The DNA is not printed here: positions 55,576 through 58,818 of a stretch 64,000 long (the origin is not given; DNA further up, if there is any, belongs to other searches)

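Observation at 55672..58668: Compact STAND-type NTPase with TPR array and an unusual C-terminal OmpR-type winged helix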

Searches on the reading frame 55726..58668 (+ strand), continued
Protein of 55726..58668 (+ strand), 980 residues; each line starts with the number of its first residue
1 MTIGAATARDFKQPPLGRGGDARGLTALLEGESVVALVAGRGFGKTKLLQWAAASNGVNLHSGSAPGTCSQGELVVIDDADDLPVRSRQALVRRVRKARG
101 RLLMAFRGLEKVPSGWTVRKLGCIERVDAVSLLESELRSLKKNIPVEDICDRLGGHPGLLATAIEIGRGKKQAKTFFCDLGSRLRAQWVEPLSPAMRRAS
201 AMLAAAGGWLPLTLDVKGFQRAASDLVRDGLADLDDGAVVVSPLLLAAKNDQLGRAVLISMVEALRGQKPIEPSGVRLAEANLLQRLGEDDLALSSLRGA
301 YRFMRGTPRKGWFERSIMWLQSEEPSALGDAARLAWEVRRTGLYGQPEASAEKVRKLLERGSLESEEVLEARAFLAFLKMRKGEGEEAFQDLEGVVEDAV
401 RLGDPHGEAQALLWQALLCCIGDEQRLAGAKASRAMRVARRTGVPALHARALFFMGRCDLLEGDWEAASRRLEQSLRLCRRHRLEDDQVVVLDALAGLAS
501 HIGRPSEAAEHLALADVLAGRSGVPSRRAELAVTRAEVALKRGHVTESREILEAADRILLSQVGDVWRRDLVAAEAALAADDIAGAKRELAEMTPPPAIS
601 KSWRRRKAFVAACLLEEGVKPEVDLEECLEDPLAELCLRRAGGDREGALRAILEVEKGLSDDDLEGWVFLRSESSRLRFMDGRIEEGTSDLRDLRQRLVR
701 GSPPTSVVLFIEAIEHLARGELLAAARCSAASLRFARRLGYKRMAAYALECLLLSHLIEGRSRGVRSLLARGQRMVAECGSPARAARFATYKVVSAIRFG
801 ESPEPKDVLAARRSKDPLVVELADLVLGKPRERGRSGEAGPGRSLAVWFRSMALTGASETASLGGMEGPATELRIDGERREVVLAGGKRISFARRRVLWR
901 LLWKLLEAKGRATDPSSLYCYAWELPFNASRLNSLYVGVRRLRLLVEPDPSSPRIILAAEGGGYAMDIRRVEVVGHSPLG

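Call 35: search_protein_representatives(alignment_id=A1)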
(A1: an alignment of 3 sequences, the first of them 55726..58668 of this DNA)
Query: 3 sequences, 985 profile positions. Proteins with E-value up to 0.001 (for the whole library): 432; up to 1e-10: 11; up to 1e-30: 8. The best 150 are listed.
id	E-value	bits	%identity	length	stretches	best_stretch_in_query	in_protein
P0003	0.0e+00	1699.6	-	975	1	1-985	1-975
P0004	0.0e+00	1018.2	-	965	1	8-975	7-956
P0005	2.5e-257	873.0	-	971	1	1-976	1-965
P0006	3.2e-217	740.2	-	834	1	16-851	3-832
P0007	2.2e-156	538.8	-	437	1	539-982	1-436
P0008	7.6e-108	378.1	-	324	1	667-980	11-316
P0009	4.0e-60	220.2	-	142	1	844-983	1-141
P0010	1.8e-48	181.6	-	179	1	794-973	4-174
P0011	1.9e-18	82.2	-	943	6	378-482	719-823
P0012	2.3e-12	62.1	-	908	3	376-480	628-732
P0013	3.1e-12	61.7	-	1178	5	332-481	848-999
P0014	5.5e-10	54.2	-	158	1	874-964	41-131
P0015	7.4e-10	53.8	-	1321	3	376-520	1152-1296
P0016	1.3e-09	53.0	-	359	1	710-966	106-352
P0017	1.4e-09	52.9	-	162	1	873-964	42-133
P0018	1.5e-09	52.7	-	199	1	856-966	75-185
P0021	6.7e-09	50.6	-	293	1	711-962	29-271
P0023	1.2e-08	49.7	-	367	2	875-965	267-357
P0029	5.0e-08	47.7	-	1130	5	392-519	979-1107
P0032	7.3e-08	47.2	-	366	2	870-970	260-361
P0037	1.7e-07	45.9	-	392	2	892-972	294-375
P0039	1.9e-07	45.8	-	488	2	890-967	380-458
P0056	1.0e-06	43.4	-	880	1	882-970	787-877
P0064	1.5e-06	42.8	-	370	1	872-965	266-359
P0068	1.8e-06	42.6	-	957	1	510-965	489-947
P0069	2.0e-06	42.4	-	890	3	885-967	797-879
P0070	2.2e-06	42.3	-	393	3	873-970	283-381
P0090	4.7e-06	41.2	-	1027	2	429-587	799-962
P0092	5.0e-06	41.1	-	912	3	865-960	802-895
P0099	5.9e-06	40.9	-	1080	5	934-965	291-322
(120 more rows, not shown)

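Call 36: search_protein_families(library=pfam, proteins=[P0004, P0005, P0056, P0068, P0069, P0092, P0016, P0021, P0039, P0099], max_evalue=0.01)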
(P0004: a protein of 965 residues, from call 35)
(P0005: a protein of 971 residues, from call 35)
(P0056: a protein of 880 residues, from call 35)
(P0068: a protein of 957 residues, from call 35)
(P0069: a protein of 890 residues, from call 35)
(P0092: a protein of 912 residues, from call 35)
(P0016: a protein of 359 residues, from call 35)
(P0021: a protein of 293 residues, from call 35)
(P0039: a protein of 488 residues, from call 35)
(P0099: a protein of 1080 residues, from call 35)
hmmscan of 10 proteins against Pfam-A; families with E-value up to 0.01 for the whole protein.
P0004 (965 aa): 5 families
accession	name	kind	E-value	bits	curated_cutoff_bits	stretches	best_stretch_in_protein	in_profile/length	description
PF00486.34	Trans_reg_C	-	2.6e-07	31.1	26.2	1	880-946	11-76/77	Transcriptional regulatory protein, C terminal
PF13181.12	TPR_8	-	0.00047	20.6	25.7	0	446-476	1-31/34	Tetratricopeptide repeat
PF07719.23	TPR_2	-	0.0033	17.9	27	0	276-300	6-30/34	Tetratricopeptide repeat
PF12862.13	ANAPC5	-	0.0037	17.7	23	0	274-304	41-71/91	Anaphase-promoting complex subunit 5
PF13424.12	TPR_12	-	0.0099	16.5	30.1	1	416-477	13-76/77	Tetratricopeptide repeat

P0005 (971 aa): 3 families
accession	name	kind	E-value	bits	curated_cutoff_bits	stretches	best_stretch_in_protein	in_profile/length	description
PF17874.7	TPR_MalT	-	4e-08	33.4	45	1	394-594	68-272/336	MalT-like TPR region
PF13424.12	TPR_12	-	1.8e-05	25.3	30.1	2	447-517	4-76/77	Tetratricopeptide repeat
PF00486.34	Trans_reg_C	-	0.0015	19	26.2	1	888-954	11-76/77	Transcriptional regulatory protein, C terminal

P0056 (880 aa): 5 families
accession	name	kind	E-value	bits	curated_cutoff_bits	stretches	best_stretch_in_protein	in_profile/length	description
PF13191.12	AAA_16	-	8.3e-07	30.1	32.6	1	25-134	2-142/167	AAA ATPase domain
PF13401.12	AAA_22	-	1.1e-05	26.2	27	1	40-147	4-102/130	AAA domain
PF12895.13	ANAPC3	-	0.00015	22.4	27.2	1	389-449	18-81/82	Anaphase-promoting complex, cyclosome, subunit 3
PF01637.24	ATPase_2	-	0.0011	19.3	33.2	1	25-75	1-54/225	ATPase domain predominantly from Archaea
PF00486.34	Trans_reg_C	-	0.0017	18.8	26.2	1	805-866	12-71/77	Transcriptional regulatory protein, C terminal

P0068 (957 aa): 6 families
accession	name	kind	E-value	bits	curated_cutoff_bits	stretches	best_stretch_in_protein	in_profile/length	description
PF13191.12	AAA_16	-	1e-07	33.1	32.6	1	17-146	2-157/167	AAA ATPase domain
PF00486.34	Trans_reg_C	-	9.4e-07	29.3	26.2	1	881-943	11-71/77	Transcriptional regulatory protein, C terminal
PF20703.3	nSTAND1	-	2.1e-06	28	27.1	1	15-160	14-162/379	Novel STAND NTPase 1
PF13401.12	AAA_22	-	0.00022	22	27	1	33-147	4-110/130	AAA domain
PF00931.28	NB-ARC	-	0.00027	20.7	23.5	1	36-158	20-136/248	NB-ARC domain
PF01637.24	ATPase_2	-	0.0016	18.7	33.2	1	17-147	1-138/225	ATPase domain predominantly from Archaea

P0069 (890 aa): 23 families
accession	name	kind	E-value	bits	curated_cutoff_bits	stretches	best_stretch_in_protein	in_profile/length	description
PF13424.12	TPR_12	-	9.2e-20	71.1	30.1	3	430-487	10-72/77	Tetratricopeptide repeat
PF00486.34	Trans_reg_C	-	2.2e-11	44.1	26.2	1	812-876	12-75/77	Transcriptional regulatory protein, C terminal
PF00515.34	TPR_1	-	3e-10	39.9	27.8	1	460-488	1-29/34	Tetratricopeptide repeat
PF07719.23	TPR_2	-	7.9e-10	38.5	27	1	460-489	1-30/34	Tetratricopeptide repeat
PF00931.28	NB-ARC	-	2.1e-08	34.2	23.5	1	14-214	3-206/248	NB-ARC domain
PF14559.12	TPR_19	-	7.2e-08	33.1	25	1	436-492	4-57/68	Tetratricopeptide repeat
PF13428.12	TPR_14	-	1.4e-07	31.9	23.5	0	430-456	8-34/44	Tetratricopeptide repeat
PF17874.7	TPR_MalT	-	2.2e-07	30.9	45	1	429-697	7-277/336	MalT-like TPR region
PF13191.12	AAA_16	-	4.1e-07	31.1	32.6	1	10-121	3-145/167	AAA ATPase domain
PF13432.12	TPR_16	-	4.3e-06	27.5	32.7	1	430-488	4-59/65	Tetratricopeptide repeat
PF13401.12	AAA_22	-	4.5e-05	24.2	27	1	25-130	4-105/130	AAA domain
PF13181.12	TPR_8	-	6.5e-05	23.2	25.7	1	460-488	1-29/34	Tetratricopeptide repeat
PF25201.1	nSTAND6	-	6.6e-05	23.4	27.7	1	11-80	3-69/148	Novel STAND NTPase 6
PF20703.3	nSTAND1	-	7e-05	23.1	27.1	1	10-117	17-124/379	Novel STAND NTPase 1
PF20720.3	nSTAND3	-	0.00033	20.8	27.2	1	15-116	6-73/155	Novel STAND NTPase 3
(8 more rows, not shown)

P0092 (912 aa): 2 families
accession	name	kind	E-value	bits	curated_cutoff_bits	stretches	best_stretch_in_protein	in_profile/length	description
PF13401.12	AAA_22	-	2.7e-07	31.4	27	1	25-115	4-101/130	AAA domain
PF05729.18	NACHT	-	0.0013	19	26.7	0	29-54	3-28/167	NACHT domain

P0016 (359 aa): 1 family
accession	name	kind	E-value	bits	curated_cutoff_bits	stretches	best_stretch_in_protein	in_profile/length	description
PF00486.34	Trans_reg_C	-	0.00012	22.5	26.2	1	284-347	10-71/77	Transcriptional regulatory protein, C terminal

P0021 (293 aa): 1 family
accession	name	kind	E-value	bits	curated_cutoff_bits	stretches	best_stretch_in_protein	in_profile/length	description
PF00486.34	Trans_reg_C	-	3.2e-05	24.4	26.2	1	217-269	21-71/77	Transcriptional regulatory protein, C terminal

P0039 (488 aa): 15 families
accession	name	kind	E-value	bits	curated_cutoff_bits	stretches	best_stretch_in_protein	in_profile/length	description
PF13424.12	TPR_12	-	2.9e-15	56.6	30.1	2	40-102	8-72/77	Tetratricopeptide repeat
PF00486.34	Trans_reg_C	-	1.4e-09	38.4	26.2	1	389-449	11-69/77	Transcriptional regulatory protein, C terminal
PF07719.23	TPR_2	-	3.3e-09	36.6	27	0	40-61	6-27/34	Tetratricopeptide repeat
PF13176.12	TPR_7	-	1.4e-08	34.6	27.9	0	40-60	4-24/36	Tetratricopeptide repeat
PF17874.7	TPR_MalT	-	8.1e-08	32.3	45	1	77-275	42-239/336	MalT-like TPR region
PF13428.12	TPR_14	-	8.9e-07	29.4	23.5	0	40-61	6-27/44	Tetratricopeptide repeat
PF00515.34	TPR_1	-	1.3e-05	25.2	27.8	0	41-61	7-27/34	Tetratricopeptide repeat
PF13181.12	TPR_8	-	2.4e-05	24.6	25.7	0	40-61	6-27/34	Tetratricopeptide repeat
PF14559.12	TPR_19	-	0.00021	22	25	0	47-103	3-53/68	Tetratricopeptide repeat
PF13174.12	TPR_6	-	0.00024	22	26.3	0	40-60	5-25/33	Tetratricopeptide repeat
PF14938.12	SNAP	-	0.00028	20.9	25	0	35-94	114-174/282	Soluble NSF attachment protein, SNAP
PF13432.12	TPR_16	-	0.00039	21.2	32.7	0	41-101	3-57/65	Tetratricopeptide repeat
PF25064.1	ARM_TT21_5th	-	0.0004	21.1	27.8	0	43-95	43-99/117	TT21 fifth ARM repeats domain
PF12895.13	ANAPC3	-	0.00084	20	27.2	0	22-95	13-76/82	Anaphase-promoting complex, cyclosome, subunit 3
PF13374.12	TPR_10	-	0.0054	17.2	27.5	0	42-60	9-27/42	Tetratricopeptide repeat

P0099 (1080 aa): 13 families
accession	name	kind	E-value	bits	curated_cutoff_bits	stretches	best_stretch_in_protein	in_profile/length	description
PF00486.34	Trans_reg_C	-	5.4e-58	193.4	26.2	3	30-102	5-77/77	Transcriptional regulatory protein, C terminal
PF13424.12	TPR_12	-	3.3e-13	50.1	30.1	3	754-821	8-77/77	Tetratricopeptide repeat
PF13401.12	AAA_22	-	1e-07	32.8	27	1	358-481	4-129/130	AAA domain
PF13181.12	TPR_8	-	5.4e-06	26.6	25.7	0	790-821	2-33/34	Tetratricopeptide repeat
PF13191.12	AAA_16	-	1.1e-05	26.4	32.6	1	342-470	2-166/167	AAA ATPase domain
PF17874.7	TPR_MalT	-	1.6e-05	24.8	45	1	756-977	8-230/336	MalT-like TPR region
PF05729.18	NACHT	-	2e-05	24.9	26.7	1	362-477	3-133/167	NACHT domain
PF07719.23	TPR_2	-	2.8e-05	24.3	27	0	790-820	2-32/34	Tetratricopeptide repeat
PF12802.13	MarR_2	-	4.5e-05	24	27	0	146-187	3-42/61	MarR family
PF00515.34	TPR_1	-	4.8e-05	23.4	27.8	0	790-819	2-31/34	Tetratricopeptide repeat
PF00931.28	NB-ARC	-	6.9e-05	22.7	23.5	1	356-473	13-136/248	NB-ARC domain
PF13481.12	AAA_25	-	0.00036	20.7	27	0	355-387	29-61/195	AAA domain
PF25199.1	nSTAND_NTPase5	-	0.00086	19.6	34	1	357-404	39-85/145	Novel STAND NTPase 5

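Call 46: search_protein_families(library=pfam, proteins=[P0023, P0032, P0037, P0064, P0070, P0014, P0018, P0029, P0090, P0011], max_evalue=0.001)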
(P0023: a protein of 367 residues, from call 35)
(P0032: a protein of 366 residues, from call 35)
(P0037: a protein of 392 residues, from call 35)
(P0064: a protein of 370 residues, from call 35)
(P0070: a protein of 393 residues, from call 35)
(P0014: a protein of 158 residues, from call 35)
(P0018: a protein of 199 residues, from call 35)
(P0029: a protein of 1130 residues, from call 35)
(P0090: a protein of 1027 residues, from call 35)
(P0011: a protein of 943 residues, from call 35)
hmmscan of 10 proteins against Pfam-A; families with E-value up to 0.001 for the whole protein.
P0023 (367 aa): 3 families
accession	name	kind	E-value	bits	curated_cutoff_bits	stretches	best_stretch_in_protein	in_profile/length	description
PF00486.34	Trans_reg_C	-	2.4e-12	47.2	26.2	1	291-353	11-71/77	Transcriptional regulatory protein, C terminal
PF13424.12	TPR_12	-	1.1e-05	26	30.1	0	174-229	10-67/77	Tetratricopeptide repeat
PF07719.23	TPR_2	-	6.2e-05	23.3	27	0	169-189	3-23/34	Tetratricopeptide repeat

P0032 (366 aa): 3 families
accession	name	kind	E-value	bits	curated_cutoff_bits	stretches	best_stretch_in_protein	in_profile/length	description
PF00486.34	Trans_reg_C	-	7e-13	48.9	26.2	1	289-348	11-68/77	Transcriptional regulatory protein, C terminal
PF13424.12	TPR_12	-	5.3e-08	33.4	30.1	0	83-144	2-65/77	Tetratricopeptide repeat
PF07719.23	TPR_2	-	5.8e-05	23.3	27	0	84-110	1-27/34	Tetratricopeptide repeat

P0037 (392 aa): 6 families
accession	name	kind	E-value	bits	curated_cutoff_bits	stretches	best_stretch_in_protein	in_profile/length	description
PF13424.12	TPR_12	-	1.3e-09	38.6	30.1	1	96-157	3-66/77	Tetratricopeptide repeat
PF00486.34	Trans_reg_C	-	1.9e-09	37.9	26.2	1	302-361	12-69/77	Transcriptional regulatory protein, C terminal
PF07719.23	TPR_2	-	2.3e-06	27.7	27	0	21-42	6-27/34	Tetratricopeptide repeat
PF17874.7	TPR_MalT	-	1.6e-05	24.8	45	0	92-258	36-203/336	MalT-like TPR region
PF13176.12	TPR_7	-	0.00011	22.4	27.9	0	21-41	4-24/36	Tetratricopeptide repeat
PF13374.12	TPR_10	-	0.001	19.5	27.5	0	21-42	7-28/42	Tetratricopeptide repeat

P0064 (370 aa): 4 families
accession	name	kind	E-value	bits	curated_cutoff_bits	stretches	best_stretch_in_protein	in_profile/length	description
PF13424.12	TPR_12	-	1.7e-08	34.9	30.1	0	88-151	4-69/77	Tetratricopeptide repeat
PF00486.34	Trans_reg_C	-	6.8e-08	32.9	26.2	1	294-358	12-75/77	Transcriptional regulatory protein, C terminal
PF00515.34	TPR_1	-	8.2e-05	22.7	27.8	0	215-232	8-25/34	Tetratricopeptide repeat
PF07719.23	TPR_2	-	0.0006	20.2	27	0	88-113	2-27/34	Tetratricopeptide repeat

P0070 (393 aa): 4 families
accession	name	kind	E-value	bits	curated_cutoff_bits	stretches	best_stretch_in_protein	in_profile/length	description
PF00486.34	Trans_reg_C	-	3.3e-10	40.3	26.2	1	310-360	12-60/77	Transcriptional regulatory protein, C terminal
PF13424.12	TPR_12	-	1.2e-06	29.1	30.1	1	190-253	8-73/77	Tetratricopeptide repeat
PF17874.7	TPR_MalT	-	1.9e-05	24.5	45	1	100-263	38-199/336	MalT-like TPR region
PF07719.23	TPR_2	-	0.00013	22.3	27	0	230-253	6-29/34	Tetratricopeptide repeat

P0014 (158 aa): 1 family
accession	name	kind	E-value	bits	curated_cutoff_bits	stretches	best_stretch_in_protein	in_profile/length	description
PF00486.34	Trans_reg_C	-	9.5e-06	26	26.2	1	65-128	10-71/77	Transcriptional regulatory protein, C terminal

P0018 (199 aa): 1 family
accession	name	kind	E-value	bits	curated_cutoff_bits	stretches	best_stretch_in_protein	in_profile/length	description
PF00486.34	Trans_reg_C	-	2.8e-13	50.2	26.2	1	119-179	12-70/77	Transcriptional regulatory protein, C terminal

P0029 (1130 aa): 19 families
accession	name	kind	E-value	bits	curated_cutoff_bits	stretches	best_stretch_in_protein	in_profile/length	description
PF00069.31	Pkinase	-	2e-36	126.2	31.7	1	38-300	1-259/263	Protein kinase domain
PF13424.12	TPR_12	-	5.5e-32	110.2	30.1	3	920-989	5-76/77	Tetratricopeptide repeat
PF07714.23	PK_Tyr_Ser-Thr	-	8e-26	91.3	23.1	1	40-298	3-254/258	Protein tyrosine and serine/threonine kinase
PF17874.7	TPR_MalT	-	2.3e-18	67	45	2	845-1030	8-193/336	MalT-like TPR region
PF07719.23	TPR_2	-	8.3e-16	57.2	27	0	880-908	3-31/34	Tetratricopeptide repeat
PF00515.34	TPR_1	-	6.1e-12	45.3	27.8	0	797-825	1-29/34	Tetratricopeptide repeat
PF13191.12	AAA_16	-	8.7e-11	43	32.6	1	326-469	2-166/167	AAA ATPase domain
PF13374.12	TPR_10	-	9.8e-11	41.8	27.5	0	881-907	5-31/42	Tetratricopeptide repeat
PF13181.12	TPR_8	-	1.3e-09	37.9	25.7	0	881-908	4-31/34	Tetratricopeptide repeat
PF13401.12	AAA_22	-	2.1e-07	31.7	27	1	342-469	4-118/130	AAA domain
PF03109.22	ABC1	-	3e-06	27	22.9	1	102-198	129-220/244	ABC1 atypical kinase-like domain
PF00931.28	NB-ARC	-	3.7e-06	26.8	23.5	1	336-441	8-108/248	NB-ARC domain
PF20703.3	nSTAND1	-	2.1e-05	24.8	27.1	1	323-475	13-161/379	Novel STAND NTPase 1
PF13176.12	TPR_7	-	3.8e-05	23.9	27.9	0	881-913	2-34/36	Tetratricopeptide repeat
PF01163.29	RIO1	-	6.1e-05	23.1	22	1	79-190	47-149/187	RIO domain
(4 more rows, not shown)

P0090 (1027 aa): 15 families
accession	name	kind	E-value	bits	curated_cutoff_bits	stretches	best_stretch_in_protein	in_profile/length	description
PF13424.12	TPR_12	-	3.3e-34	117.4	30.1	5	739-811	2-76/77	Tetratricopeptide repeat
PF12770.12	CHAT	-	3.3e-27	96.1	24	1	5-195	82-286/289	CHAT domain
PF07719.23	TPR_2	-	2.3e-21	74.5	27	1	782-811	3-32/34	Tetratricopeptide repeat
PF00515.34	TPR_1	-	1.5e-19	69.4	27.8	1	782-810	3-31/34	Tetratricopeptide repeat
PF17874.7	TPR_MalT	-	3e-16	60.1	45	1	709-924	9-226/336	MalT-like TPR region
PF13374.12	TPR_10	-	1.9e-10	40.9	27.5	1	740-773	2-35/42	Tetratricopeptide repeat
PF13181.12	TPR_8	-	6.7e-10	38.8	25.7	0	619-647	1-29/34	Tetratricopeptide repeat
PF13176.12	TPR_7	-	9.6e-09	35.1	27.9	0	790-815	9-34/36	Tetratricopeptide repeat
PF13191.12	AAA_16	-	4.9e-06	27.6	32.6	1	233-372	2-161/167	AAA ATPase domain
PF13428.12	TPR_14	-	1.2e-05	25.9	23.5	0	702-736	2-36/44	Tetratricopeptide repeat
PF13401.12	AAA_22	-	4.5e-05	24.2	27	1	249-380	4-121/130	AAA domain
PF13481.12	AAA_25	-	5e-05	23.4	27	1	247-296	30-78/195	AAA domain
PF13432.12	TPR_16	-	0.00022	22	32.7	0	706-756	2-47/65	Tetratricopeptide repeat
PF20720.3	nSTAND3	-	0.00064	19.9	27.2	0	246-276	13-43/155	Novel STAND NTPase 3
PF07721.20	TPR_4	-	0.00077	20.3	27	0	785-805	6-26/26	Tetratricopeptide repeat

P0011 (943 aa): 18 families
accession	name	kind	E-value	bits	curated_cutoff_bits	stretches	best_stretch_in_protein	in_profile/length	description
PF13424.12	TPR_12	-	1.1e-63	211.8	30.1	8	631-702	3-76/77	Tetratricopeptide repeat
PF07719.23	TPR_2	-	1.6e-22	78.1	27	0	791-821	1-31/34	Tetratricopeptide repeat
PF10516.15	SHNi-TPR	-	4e-18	65.1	21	0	711-745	1-35/38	SHNi-TPR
PF13374.12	TPR_10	-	1e-15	57.6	27.5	0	791-824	2-35/42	Tetratricopeptide repeat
PF24885.1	TPR_NPHP3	-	4.5e-13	49.6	100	0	710-791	140-223/239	Nephrocystin-3 TPR domain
PF14938.12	SNAP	-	4.6e-11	43.2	25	0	646-792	50-189/282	Soluble NSF attachment protein, SNAP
PF17139.9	DUF5112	-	3.9e-10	40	29.4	0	563-617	12-64/266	Domain of unknown function (DUF5112)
PF10602.15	RPN7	-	1.5e-09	38.2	29.6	0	793-879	75-156/174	26S proteasome subunit RPN7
PF13428.12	TPR_14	-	8.1e-08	32.7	23.5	0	792-821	2-31/44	Tetratricopeptide repeat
PF17874.7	TPR_MalT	-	8.3e-08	32.3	45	1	560-742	10-192/336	MalT-like TPR region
PF00931.28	NB-ARC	-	1.6e-07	31.3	23.5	1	102-289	12-212/248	NB-ARC domain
PF13191.12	AAA_16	-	3.1e-07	31.5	32.6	1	92-150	2-56/167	AAA ATPase domain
PF13432.12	TPR_16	-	1.3e-06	29.1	32.7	0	597-658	3-57/65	Tetratricopeptide repeat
PF00515.34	TPR_1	-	1.3e-05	25.2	27.8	0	793-821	3-31/34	Tetratricopeptide repeat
PF04733.20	Coatomer_E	-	5.4e-05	23.2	21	0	568-619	177-229/290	Coatomer epsilon subunit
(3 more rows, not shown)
